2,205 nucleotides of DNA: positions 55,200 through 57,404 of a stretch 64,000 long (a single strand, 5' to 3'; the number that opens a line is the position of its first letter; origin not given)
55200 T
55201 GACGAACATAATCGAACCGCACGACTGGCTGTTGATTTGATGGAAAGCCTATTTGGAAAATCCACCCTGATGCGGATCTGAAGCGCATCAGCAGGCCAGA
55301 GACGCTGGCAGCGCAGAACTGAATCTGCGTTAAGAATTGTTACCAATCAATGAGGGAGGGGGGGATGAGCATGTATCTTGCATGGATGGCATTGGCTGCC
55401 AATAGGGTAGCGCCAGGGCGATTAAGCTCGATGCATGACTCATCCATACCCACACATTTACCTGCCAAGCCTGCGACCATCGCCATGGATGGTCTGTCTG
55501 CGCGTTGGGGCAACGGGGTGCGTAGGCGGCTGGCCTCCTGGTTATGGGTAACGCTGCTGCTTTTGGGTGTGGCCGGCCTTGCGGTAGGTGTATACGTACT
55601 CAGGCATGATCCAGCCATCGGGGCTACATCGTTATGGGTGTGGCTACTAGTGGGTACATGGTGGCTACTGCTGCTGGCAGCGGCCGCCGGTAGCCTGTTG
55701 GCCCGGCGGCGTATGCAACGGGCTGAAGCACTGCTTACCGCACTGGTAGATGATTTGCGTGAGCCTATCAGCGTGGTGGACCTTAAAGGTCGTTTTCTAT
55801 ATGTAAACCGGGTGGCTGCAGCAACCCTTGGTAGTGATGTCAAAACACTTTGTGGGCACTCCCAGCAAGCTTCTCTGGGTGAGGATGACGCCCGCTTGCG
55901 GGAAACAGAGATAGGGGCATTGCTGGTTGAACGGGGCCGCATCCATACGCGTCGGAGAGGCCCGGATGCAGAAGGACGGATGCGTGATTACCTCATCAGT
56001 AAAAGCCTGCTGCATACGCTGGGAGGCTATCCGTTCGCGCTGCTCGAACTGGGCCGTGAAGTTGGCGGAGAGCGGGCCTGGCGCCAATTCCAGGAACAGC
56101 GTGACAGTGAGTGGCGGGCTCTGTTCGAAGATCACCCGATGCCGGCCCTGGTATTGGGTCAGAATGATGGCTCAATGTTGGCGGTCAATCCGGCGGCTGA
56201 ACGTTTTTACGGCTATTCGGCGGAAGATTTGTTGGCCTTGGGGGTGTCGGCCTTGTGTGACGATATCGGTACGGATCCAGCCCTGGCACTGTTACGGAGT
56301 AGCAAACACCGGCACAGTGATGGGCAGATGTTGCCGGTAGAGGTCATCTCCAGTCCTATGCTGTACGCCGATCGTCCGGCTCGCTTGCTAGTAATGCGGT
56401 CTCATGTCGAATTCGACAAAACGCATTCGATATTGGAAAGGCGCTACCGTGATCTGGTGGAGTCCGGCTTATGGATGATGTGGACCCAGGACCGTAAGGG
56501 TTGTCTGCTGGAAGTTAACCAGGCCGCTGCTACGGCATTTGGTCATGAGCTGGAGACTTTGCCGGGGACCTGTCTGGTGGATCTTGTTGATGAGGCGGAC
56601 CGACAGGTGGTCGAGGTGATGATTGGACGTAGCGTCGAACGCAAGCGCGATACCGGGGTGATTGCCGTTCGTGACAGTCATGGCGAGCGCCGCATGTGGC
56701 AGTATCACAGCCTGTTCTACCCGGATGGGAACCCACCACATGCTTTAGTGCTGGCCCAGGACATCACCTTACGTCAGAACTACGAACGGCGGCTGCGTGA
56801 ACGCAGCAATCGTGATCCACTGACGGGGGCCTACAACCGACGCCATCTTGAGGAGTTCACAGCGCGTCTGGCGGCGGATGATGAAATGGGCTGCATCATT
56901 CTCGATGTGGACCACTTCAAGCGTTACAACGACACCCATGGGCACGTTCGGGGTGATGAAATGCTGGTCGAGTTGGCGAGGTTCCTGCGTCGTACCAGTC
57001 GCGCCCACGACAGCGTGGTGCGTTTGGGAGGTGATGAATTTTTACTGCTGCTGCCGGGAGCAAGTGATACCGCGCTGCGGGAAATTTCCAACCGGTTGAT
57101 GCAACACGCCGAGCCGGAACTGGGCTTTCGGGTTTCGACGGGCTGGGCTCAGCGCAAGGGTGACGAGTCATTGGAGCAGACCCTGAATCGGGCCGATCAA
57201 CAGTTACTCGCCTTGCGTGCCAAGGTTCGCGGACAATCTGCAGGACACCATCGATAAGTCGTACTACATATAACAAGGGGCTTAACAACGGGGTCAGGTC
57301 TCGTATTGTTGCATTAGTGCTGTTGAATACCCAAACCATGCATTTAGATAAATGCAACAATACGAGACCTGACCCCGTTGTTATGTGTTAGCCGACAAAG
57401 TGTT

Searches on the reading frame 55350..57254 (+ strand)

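Call 50: search_protein_families(library=pfam, proteins=[window:55350-57254:+], max_evalue=1e-12)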
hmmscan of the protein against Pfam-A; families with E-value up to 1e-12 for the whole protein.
window:55350-57254:+ (635 aa): 4 families
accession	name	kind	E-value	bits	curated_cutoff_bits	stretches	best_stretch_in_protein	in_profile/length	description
PF00990.26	GGDEF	-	1.7e-27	96.6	23.8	1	487-627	2-159/161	Diguanylate cyclase, GGDEF domain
PF08448.16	PAS_4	-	3.3e-18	66.4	23.1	0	381-476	12-109/110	PAS fold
PF00989.32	PAS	-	6.4e-17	62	22.6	0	129-182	3-56/113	PAS fold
PF13188.13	PAS_8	-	2e-14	53.3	21.8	0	255-295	3-42/65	PAS domain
